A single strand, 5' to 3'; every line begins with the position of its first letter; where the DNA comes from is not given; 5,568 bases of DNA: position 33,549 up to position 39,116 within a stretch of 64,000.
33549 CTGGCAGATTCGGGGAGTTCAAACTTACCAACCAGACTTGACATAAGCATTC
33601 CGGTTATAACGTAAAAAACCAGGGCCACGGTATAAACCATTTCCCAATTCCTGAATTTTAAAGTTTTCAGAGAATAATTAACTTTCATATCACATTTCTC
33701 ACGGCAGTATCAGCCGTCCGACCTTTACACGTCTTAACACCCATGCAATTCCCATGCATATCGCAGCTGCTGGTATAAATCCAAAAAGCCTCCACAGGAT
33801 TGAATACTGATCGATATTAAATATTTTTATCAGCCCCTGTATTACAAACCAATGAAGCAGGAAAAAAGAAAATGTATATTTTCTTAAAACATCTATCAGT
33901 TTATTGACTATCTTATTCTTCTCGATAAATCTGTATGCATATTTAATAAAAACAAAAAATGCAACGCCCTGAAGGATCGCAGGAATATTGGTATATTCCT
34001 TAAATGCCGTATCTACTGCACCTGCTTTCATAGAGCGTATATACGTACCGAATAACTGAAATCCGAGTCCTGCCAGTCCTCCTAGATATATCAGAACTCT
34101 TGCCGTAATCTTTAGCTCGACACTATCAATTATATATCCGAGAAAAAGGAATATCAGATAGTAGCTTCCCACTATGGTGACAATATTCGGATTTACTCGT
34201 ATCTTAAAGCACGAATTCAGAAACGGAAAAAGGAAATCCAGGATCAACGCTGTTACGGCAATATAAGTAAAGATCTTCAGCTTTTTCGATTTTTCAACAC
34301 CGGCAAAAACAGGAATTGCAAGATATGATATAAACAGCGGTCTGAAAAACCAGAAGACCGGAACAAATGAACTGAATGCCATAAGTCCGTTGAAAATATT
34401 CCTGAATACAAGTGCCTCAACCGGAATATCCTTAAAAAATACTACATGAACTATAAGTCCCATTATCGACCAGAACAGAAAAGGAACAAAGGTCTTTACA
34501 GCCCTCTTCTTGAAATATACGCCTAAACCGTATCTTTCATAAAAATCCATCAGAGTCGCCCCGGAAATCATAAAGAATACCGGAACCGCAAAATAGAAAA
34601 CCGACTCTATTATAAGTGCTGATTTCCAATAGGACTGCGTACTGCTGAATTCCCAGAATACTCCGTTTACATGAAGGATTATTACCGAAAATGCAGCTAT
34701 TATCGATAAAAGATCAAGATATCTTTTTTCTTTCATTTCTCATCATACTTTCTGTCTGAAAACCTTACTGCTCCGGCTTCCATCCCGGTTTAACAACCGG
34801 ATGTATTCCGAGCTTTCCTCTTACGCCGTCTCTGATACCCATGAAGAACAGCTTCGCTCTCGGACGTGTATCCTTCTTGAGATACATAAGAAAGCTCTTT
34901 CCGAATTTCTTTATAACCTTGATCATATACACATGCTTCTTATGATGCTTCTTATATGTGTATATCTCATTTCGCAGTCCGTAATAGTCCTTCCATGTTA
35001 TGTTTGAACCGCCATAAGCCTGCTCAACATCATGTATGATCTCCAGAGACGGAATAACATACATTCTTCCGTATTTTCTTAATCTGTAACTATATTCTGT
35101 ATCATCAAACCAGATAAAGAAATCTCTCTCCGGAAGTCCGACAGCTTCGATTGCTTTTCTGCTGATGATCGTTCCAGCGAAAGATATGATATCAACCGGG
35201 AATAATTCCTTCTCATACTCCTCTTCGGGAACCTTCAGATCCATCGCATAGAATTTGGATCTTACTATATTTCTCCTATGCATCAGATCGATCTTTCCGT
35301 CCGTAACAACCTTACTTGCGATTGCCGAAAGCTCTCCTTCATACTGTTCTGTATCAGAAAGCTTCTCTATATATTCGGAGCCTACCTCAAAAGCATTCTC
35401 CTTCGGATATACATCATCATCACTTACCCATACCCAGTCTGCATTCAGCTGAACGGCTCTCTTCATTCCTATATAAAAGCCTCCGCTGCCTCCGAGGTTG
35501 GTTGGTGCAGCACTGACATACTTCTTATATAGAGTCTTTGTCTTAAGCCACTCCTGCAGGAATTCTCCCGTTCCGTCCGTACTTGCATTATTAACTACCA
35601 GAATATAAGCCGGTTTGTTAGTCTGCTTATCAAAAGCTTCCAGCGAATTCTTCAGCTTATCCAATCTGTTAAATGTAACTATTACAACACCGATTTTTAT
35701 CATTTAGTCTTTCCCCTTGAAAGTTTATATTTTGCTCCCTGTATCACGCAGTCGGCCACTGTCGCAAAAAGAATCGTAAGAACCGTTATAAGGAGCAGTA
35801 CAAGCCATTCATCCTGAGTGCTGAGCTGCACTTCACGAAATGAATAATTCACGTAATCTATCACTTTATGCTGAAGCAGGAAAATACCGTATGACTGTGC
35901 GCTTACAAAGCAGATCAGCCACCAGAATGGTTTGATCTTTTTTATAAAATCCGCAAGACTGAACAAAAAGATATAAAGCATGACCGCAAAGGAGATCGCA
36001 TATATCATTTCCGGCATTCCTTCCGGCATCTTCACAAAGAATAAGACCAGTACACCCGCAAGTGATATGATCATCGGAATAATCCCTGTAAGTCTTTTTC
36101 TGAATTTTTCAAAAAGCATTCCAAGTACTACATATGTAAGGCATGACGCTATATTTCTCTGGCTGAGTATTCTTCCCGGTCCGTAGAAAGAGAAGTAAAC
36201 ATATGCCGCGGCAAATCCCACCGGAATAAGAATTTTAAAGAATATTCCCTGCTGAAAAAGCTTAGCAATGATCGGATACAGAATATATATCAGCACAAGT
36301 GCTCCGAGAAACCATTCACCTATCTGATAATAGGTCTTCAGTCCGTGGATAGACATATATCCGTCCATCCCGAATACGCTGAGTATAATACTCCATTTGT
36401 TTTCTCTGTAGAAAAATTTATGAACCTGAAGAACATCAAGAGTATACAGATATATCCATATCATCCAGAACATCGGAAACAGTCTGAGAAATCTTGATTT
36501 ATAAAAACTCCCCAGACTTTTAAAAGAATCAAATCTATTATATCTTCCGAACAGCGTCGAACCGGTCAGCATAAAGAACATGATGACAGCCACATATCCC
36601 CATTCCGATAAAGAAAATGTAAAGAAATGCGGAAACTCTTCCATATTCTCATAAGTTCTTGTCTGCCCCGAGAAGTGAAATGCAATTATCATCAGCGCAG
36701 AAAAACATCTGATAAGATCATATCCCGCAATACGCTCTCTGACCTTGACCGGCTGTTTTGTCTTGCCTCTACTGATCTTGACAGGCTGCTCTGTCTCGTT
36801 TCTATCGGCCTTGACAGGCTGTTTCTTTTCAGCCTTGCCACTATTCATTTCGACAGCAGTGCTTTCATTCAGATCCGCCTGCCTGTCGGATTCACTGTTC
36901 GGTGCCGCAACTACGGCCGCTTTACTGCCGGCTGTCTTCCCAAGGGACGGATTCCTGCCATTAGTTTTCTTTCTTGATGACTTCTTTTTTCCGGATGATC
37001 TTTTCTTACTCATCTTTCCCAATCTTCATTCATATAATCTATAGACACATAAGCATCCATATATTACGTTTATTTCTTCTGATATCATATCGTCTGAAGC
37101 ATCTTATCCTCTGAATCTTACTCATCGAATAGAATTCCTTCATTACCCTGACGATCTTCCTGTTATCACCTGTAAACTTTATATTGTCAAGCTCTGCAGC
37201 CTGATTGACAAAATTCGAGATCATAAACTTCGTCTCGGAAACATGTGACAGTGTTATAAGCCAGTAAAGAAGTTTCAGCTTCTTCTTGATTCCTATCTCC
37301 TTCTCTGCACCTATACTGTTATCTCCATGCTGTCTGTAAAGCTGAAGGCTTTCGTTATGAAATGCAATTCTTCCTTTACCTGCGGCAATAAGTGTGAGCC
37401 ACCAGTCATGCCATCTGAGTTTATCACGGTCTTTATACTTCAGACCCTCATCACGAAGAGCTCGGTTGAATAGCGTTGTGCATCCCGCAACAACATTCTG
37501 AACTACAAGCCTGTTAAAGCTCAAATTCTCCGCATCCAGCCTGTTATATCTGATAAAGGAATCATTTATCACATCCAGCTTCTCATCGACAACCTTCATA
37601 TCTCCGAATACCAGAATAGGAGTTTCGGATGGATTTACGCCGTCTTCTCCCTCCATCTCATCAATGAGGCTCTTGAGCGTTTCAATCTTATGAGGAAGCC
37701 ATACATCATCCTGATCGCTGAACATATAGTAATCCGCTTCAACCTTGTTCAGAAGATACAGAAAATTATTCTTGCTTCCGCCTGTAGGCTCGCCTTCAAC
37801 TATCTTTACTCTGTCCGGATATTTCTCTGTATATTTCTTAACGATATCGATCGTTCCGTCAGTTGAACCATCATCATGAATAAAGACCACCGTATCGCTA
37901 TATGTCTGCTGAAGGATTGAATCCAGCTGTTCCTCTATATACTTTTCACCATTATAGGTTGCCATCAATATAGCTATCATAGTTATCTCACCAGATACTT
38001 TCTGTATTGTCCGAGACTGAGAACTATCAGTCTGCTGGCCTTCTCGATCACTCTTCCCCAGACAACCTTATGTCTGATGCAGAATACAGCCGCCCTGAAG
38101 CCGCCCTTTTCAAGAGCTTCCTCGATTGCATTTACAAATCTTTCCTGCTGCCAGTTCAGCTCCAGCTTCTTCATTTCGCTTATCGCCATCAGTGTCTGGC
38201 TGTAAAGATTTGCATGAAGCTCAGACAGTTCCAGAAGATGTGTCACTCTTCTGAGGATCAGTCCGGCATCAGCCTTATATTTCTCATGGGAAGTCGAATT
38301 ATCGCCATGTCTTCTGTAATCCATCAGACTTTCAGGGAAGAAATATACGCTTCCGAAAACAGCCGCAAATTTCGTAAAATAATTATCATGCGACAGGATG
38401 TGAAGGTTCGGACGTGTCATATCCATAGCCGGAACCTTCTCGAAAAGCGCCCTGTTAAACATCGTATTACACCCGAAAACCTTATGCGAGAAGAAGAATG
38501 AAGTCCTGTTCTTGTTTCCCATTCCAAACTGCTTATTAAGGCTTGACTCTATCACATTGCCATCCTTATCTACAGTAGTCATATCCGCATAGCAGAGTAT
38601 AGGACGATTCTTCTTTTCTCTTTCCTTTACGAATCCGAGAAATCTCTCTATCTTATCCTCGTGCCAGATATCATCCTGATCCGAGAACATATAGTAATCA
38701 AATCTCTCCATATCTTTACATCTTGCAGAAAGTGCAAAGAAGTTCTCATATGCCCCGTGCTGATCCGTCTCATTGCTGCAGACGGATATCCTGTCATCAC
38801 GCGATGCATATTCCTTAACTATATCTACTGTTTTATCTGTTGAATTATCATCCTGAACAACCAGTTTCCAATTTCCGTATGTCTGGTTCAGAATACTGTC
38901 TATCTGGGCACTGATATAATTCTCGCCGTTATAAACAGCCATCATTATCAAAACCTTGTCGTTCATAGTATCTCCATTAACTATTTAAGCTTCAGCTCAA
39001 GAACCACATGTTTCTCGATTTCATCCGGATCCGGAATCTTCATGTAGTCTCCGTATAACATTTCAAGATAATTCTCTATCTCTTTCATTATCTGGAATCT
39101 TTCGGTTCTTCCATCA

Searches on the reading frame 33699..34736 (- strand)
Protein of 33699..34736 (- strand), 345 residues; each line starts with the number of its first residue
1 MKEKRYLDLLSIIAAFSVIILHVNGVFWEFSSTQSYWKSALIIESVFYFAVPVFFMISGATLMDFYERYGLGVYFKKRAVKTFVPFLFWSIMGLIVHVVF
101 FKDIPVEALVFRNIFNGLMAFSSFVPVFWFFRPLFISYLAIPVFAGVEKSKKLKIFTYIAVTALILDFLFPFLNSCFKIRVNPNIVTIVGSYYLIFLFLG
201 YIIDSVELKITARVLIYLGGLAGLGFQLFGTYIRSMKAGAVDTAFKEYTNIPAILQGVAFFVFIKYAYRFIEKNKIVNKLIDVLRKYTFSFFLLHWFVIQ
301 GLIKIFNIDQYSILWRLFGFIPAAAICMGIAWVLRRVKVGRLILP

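Call 6: search_protein_families(library=pfam, proteins=[window:33699-34736:-], max_evalue=0.01)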
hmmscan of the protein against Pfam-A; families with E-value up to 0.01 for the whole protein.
window:33699-34736:- (345 aa): 1 family
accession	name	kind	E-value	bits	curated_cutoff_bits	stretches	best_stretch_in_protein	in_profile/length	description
PF01757.29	Acyl_transf_3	-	8.5e-35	120.8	31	1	5-332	2-326/326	Acyltransferase domain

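Call 71: find_encoding_contigs(protein=window:33699-34736:-, flank=1500, max_places=10)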
Protein window:33699-34736:- (345 aa): 21 contigs read that carry it; 10 places shown.
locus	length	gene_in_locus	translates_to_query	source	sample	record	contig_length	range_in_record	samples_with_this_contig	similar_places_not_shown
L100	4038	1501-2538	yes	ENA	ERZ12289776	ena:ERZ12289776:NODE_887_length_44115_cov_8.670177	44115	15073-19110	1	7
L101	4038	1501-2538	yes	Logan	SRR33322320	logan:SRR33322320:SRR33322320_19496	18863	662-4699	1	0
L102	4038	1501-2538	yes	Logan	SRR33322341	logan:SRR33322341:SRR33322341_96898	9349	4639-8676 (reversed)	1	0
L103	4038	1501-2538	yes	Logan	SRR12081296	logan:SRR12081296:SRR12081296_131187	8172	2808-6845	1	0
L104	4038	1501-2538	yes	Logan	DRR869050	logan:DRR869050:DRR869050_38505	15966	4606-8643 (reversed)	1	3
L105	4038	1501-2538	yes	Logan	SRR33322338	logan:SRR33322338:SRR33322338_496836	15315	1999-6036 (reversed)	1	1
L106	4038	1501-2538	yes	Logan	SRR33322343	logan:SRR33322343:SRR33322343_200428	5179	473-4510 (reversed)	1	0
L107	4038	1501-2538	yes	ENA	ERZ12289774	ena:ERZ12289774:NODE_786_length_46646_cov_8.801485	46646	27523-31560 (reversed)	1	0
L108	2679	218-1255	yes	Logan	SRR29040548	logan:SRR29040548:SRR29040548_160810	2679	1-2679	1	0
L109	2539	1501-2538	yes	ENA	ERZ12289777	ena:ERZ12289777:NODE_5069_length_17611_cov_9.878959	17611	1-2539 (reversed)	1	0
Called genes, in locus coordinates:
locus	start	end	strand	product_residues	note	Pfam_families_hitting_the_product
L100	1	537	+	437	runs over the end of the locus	PF01757:Acyl_transf_3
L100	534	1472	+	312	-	PF00535:Glycos_transf_2, PF13641:Glyco_tranf_2_3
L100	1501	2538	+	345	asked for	PF01757:Acyl_transf_3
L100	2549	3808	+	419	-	-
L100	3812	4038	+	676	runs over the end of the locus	PF01757:Acyl_transf_3, PF15711:ILEI (faint)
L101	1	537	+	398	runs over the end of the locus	?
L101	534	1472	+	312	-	PF00535:Glycos_transf_2, PF13641:Glyco_tranf_2_3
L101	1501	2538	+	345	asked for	PF01757:Acyl_transf_3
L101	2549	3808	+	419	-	-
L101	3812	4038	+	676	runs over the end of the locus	PF01757:Acyl_transf_3, PF15711:ILEI (faint)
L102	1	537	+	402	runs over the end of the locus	?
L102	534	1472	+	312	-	PF00535:Glycos_transf_2, PF13641:Glyco_tranf_2_3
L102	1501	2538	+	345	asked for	PF01757:Acyl_transf_3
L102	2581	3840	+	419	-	-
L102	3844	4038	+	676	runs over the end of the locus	PF01757:Acyl_transf_3, PF15711:ILEI (faint)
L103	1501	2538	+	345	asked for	PF01757:Acyl_transf_3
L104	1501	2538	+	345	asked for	PF01757:Acyl_transf_3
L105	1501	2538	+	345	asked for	PF01757:Acyl_transf_3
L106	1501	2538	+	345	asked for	PF01757:Acyl_transf_3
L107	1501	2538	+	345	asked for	PF01757:Acyl_transf_3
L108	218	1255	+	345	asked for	PF01757:Acyl_transf_3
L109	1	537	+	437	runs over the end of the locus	PF01757:Acyl_transf_3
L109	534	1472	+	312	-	PF00535:Glycos_transf_2, PF13641:Glyco_tranf_2_3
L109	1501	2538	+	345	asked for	PF01757:Acyl_transf_3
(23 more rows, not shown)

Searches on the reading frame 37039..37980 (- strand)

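Call 6: search_protein_families(library=pfam, proteins=[window:37039-37980:-], max_evalue=0.01)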
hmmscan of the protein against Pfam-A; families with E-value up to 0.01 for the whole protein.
window:37039-37980:- (313 aa): 3 families
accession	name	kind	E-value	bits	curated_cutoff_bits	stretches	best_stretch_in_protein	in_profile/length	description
PF00535.33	Glycos_transf_2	-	2.6e-21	76.7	23.3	1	4-108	2-105/168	Glycosyl transferase family 2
PF13641.12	Glyco_tranf_2_3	-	1.4e-11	45.3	27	1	2-104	3-109/230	Glycosyltransferase like family 2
PF10111.15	Glyco_tranf_2_2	-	0.0021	18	27.3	1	5-109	5-109/276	Glycosyltransferase like family 2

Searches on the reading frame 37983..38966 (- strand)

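Call 6: search_protein_families(library=pfam, proteins=[window:37983-38966:-], max_evalue=0.01)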
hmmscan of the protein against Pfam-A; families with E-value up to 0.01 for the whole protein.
window:37983-38966:- (327 aa): 4 families
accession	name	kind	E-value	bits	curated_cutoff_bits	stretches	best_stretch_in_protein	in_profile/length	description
PF00535.33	Glycos_transf_2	-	4.6e-22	79.2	23.3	1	7-177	2-166/168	Glycosyl transferase family 2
PF13641.12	Glyco_tranf_2_3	-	2.4e-08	34.7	27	1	5-115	3-112/230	Glycosyltransferase like family 2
PF10111.15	Glyco_tranf_2_2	-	8.6e-06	25.9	27.3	1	5-116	2-109/276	Glycosyltransferase like family 2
PF13704.12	Glyco_tranf_2_4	-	0.0056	17.6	27.5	0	29-105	16-88/98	Glycosyl transferase family 2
